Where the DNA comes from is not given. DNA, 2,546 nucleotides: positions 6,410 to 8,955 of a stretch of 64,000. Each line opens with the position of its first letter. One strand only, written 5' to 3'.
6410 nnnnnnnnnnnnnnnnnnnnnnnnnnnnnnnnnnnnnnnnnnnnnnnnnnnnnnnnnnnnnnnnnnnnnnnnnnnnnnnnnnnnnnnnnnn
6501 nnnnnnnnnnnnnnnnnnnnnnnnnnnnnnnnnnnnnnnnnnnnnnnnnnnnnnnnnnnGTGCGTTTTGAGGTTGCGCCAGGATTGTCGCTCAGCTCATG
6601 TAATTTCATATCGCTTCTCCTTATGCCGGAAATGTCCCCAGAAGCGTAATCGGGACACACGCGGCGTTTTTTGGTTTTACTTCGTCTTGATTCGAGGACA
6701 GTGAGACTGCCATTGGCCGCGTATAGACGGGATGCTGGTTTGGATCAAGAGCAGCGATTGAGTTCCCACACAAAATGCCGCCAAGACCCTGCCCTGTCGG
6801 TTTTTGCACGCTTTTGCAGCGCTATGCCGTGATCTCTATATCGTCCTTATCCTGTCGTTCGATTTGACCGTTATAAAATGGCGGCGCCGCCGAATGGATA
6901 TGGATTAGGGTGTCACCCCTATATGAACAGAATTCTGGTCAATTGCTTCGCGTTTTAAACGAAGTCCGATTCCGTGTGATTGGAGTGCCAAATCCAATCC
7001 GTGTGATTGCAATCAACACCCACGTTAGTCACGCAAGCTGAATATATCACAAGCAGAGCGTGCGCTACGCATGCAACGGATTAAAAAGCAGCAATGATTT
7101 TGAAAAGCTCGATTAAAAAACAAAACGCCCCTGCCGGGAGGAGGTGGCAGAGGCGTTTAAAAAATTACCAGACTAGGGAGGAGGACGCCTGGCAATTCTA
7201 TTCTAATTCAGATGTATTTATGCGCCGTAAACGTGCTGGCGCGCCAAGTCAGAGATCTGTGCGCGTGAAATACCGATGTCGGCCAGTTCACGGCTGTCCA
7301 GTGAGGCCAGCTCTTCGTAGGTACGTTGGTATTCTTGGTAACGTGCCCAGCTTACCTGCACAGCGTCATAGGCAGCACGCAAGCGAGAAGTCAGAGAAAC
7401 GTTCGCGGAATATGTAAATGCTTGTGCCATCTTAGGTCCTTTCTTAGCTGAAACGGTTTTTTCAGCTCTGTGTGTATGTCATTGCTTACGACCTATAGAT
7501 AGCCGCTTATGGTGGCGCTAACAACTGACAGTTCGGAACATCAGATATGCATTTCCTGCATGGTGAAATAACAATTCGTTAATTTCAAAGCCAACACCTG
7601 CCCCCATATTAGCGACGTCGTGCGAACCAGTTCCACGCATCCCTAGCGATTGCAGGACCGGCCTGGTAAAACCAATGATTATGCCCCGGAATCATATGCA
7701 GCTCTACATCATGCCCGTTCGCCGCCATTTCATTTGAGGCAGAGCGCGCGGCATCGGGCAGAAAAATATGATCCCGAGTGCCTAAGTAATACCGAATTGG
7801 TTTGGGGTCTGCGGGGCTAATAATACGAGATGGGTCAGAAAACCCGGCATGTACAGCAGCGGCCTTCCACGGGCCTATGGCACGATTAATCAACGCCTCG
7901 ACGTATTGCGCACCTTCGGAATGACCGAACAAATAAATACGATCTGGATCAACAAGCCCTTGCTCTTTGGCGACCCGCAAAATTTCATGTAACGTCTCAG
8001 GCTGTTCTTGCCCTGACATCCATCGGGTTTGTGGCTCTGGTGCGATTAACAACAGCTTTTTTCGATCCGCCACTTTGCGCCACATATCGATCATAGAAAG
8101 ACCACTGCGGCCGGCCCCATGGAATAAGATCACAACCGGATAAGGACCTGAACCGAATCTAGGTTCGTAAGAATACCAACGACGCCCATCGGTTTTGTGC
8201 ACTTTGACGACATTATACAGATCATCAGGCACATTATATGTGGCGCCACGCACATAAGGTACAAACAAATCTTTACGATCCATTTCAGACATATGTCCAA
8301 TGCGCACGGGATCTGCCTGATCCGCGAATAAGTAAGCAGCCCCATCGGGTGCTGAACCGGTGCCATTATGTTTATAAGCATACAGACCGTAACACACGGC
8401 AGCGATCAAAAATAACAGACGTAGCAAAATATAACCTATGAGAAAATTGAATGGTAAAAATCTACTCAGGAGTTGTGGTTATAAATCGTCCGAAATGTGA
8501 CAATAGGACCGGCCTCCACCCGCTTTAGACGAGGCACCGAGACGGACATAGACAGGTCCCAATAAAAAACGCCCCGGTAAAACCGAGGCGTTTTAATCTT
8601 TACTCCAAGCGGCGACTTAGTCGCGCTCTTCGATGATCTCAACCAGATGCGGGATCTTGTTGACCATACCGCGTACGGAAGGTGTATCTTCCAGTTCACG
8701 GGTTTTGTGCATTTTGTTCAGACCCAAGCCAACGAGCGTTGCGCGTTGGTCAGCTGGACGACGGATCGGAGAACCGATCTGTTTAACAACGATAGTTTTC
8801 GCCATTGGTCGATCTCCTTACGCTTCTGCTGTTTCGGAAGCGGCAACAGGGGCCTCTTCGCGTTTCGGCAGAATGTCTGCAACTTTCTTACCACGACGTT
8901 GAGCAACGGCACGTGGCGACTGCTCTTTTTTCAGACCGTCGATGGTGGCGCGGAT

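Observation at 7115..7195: CcsR/cuckoo-type anti-Shine-Dalgarno sRNA directly 3' of a DUF1127 gene, nested inside the ribosomal-protein cluster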

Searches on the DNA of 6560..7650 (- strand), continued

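Call 42: search_with_rna_model(model_id=R1, sources=[window, L081, L001, L024, L015, L048, L039], max_evalue=0.0005, make_alignment=true, show_alignments=9)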
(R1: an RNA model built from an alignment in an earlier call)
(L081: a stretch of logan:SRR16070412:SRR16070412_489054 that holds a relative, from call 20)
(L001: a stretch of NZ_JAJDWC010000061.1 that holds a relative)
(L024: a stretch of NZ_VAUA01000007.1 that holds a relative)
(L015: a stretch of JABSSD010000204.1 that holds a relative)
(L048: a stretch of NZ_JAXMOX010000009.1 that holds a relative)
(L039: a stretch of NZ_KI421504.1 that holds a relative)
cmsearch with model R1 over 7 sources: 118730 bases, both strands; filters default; matches with E-value up to 0.0005: 8.
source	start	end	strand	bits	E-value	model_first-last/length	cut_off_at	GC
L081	1769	1857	+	118.7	8.4e-30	1-89/89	no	0.51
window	7115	7203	-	118.4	1e-29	1-89/89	no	0.51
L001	4206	4299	+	47.9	1.4e-10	1-89/89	no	0.61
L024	2138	2218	+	35.7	2.9e-07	1-89/89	no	0.56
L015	4640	4719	+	33.2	1.4e-06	1-89/89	no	0.57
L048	4464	4550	+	31.6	3.7e-06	1-89/89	no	0.71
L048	3994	4075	+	29.7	1.3e-05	1-89/89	no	0.61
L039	4503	4556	+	27.6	4.7e-05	1-89/89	no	0.7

Alignment A6: 8 matches aligned to the model, 132 columns, each read 5' to 3' on its own strand. Consensus structure (alignment columns), stored with it:
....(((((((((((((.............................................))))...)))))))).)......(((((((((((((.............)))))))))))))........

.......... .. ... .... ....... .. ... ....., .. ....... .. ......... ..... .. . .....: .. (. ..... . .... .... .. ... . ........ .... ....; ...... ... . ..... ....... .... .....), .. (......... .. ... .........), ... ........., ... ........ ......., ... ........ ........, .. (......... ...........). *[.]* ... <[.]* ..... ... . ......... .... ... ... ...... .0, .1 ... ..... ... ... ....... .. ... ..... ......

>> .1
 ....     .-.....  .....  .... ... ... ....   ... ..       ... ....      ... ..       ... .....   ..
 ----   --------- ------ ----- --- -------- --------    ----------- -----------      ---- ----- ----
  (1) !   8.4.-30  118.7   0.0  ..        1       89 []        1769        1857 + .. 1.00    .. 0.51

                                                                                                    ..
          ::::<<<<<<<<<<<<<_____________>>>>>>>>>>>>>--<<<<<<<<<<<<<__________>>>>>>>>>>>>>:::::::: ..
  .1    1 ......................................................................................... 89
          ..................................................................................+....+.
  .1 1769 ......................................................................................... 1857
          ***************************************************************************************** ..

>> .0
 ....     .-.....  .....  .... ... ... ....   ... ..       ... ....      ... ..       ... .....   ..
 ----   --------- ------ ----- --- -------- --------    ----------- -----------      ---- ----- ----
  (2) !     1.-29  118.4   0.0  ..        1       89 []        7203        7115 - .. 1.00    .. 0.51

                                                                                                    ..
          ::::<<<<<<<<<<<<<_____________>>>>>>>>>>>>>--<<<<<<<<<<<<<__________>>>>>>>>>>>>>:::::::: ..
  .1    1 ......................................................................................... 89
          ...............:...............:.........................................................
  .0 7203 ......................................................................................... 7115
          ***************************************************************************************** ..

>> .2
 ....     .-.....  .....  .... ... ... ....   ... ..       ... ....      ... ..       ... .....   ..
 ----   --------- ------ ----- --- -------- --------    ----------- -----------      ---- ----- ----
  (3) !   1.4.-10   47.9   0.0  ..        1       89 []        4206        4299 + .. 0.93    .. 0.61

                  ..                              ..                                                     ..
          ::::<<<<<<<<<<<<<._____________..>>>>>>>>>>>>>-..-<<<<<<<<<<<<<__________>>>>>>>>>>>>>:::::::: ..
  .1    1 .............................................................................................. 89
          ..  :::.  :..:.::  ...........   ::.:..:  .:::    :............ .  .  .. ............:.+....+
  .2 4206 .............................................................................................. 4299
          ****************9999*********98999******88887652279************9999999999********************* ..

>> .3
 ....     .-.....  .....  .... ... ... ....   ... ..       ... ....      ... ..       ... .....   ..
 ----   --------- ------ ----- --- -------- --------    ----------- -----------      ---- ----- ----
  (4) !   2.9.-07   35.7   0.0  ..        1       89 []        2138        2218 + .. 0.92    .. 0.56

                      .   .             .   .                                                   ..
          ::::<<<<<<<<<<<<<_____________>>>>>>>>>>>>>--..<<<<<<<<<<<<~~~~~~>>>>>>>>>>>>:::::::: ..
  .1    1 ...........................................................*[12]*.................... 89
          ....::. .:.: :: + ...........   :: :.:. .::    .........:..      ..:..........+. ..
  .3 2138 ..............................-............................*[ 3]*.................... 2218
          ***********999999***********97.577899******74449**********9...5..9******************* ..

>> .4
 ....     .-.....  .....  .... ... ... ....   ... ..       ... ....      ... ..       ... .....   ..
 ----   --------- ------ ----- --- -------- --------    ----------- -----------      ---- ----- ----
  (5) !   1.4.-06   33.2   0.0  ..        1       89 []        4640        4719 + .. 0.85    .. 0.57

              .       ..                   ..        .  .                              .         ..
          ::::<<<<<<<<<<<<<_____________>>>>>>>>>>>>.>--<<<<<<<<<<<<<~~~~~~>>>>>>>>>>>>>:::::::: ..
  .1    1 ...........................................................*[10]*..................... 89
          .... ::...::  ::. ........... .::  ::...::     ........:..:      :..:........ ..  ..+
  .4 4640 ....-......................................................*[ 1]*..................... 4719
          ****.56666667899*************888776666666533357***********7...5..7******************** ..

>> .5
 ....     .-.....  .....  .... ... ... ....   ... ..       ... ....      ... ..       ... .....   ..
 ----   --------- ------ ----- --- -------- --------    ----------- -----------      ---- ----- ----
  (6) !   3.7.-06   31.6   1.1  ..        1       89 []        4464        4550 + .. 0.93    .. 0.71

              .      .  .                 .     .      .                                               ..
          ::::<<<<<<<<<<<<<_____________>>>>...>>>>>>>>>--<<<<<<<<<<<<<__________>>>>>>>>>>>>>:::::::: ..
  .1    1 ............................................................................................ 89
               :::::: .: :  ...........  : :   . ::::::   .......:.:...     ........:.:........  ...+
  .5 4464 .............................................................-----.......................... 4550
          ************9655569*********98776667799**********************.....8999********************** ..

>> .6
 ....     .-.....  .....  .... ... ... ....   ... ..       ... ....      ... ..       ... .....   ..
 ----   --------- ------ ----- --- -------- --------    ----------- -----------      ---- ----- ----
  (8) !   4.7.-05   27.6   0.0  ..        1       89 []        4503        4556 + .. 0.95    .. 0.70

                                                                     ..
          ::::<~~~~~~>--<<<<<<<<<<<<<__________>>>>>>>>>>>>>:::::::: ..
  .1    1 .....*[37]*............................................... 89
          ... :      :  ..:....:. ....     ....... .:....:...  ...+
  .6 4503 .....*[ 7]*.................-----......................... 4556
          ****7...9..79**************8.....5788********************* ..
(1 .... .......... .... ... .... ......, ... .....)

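Call 58: search_rna_families(source=window, start=6560, end=7120, threshold=evalue, max_evalue=10)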
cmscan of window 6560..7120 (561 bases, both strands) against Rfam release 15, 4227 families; matches with E-value up to 10: 1.
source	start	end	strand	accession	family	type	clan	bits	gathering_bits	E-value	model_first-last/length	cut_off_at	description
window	6882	6921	+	RF02216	ZNFX1-AS1_2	Gene; lncRNA;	-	11.3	45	3.4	1-93/93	no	ZNFX1 antisense RNA 1 conserved region 2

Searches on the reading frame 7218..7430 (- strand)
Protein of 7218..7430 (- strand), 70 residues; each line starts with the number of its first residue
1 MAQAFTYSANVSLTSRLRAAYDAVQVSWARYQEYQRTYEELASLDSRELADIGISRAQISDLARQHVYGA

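Call 7: search_protein_families(library=pfam, proteins=[window:7218-7430:-], max_evalue=0.01)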
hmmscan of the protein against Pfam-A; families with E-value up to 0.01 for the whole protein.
window:7218-7430:- (70 aa): 1 family
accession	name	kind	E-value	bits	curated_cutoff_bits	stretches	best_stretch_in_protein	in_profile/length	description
PF06568.16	DUF1127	-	1.8e-13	50.4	23.3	1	28-59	5-36/37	Domain of unknown function (DUF1127)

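Call 17: find_encoding_contigs(protein=window:7218-7430:-, flank=3000, max_places=6)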
Protein window:7218-7430:- (70 aa): no gene with exactly this product is on record in the collection.

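Call 18: find_homologous_proteins(query=window:7221-7430:-, max_evalue=0.001)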
Query window:7221-7430:- (70 aa): 2 proteins with E <= 0.001 among 5 candidates.
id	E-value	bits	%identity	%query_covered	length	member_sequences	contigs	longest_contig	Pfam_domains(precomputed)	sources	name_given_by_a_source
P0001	3.8e-36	139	100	100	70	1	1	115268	PF06568.17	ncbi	-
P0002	8.0e-31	122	87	100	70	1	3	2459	PF06568.17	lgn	-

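Call 19: find_encoding_contigs(protein=P0001, flank=3000, max_places=4)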
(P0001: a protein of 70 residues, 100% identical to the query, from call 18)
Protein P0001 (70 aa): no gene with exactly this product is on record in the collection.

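Call 20: find_encoding_contigs(protein=P0002, flank=3000, max_places=4)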
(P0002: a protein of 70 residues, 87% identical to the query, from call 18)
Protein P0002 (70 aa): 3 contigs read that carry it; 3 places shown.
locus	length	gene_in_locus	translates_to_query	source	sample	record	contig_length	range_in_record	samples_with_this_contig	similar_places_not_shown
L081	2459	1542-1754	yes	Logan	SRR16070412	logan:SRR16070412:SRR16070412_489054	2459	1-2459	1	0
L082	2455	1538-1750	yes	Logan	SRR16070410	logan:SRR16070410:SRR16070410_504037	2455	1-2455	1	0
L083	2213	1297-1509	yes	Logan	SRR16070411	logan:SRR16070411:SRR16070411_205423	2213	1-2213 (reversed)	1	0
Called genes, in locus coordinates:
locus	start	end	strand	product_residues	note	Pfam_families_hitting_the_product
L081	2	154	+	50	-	?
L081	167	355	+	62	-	PF00327:Ribosomal_L30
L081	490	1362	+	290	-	PF01738:DLH (weak), PF00326:Peptidase_S9 (faint)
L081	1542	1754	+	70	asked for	PF06568:YjiS-like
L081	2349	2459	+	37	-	?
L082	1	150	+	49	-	?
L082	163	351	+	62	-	PF00327:Ribosomal_L30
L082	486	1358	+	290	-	PF01738:DLH (weak), PF00326:Peptidase_S9 (faint)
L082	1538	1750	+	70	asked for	PF06568:YjiS-like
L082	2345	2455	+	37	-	?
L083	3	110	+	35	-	?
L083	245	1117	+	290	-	PF01738:DLH (weak), PF00326:Peptidase_S9 (faint)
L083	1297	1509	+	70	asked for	PF06568:YjiS-like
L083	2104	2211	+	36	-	?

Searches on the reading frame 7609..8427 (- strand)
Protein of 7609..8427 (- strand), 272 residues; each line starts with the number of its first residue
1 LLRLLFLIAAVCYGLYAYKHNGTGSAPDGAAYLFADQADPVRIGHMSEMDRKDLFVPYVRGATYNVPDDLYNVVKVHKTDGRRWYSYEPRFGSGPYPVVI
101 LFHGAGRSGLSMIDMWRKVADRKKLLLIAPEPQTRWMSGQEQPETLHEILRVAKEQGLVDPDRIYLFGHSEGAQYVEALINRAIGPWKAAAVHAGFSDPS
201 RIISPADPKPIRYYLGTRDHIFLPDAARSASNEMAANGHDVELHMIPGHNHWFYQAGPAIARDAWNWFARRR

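Call 7: search_protein_families(library=pfam, proteins=[window:7609-8427:-], max_evalue=0.01)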
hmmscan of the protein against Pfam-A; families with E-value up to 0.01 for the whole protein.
window:7609-8427:- (272 aa): 4 families
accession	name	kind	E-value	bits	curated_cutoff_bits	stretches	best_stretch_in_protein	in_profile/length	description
PF00326.27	Peptidase_S9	-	1e-10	41.9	22.6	1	139-201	41-103/213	Prolyl oligopeptidase family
PF01738.24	DLH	-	1.8e-07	31.4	21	1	147-259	82-194/217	Dienelactone hydrolase family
PF02230.22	Abhydrolase_2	-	1.5e-05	25.4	23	0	97-131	15-49/217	Phospholipase/Carboxylesterase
PF07859.19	Abhydrolase_3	-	0.0019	18.4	25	0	150-183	60-92/210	alpha/beta hydrolase fold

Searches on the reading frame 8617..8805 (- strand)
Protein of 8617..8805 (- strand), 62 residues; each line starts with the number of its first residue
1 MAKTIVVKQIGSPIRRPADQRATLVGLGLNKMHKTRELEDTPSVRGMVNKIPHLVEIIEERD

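Call 7: search_protein_families(library=pfam, proteins=[window:8617-8805:-], max_evalue=0.01)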
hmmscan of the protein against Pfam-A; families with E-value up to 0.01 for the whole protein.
window:8617-8805:- (62 aa): 1 family
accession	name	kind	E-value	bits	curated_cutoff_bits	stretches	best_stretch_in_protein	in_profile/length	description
PF00327.25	Ribosomal_L30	-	1.2e-19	70.3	23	1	6-55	2-51/51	Ribosomal protein L30p/L7e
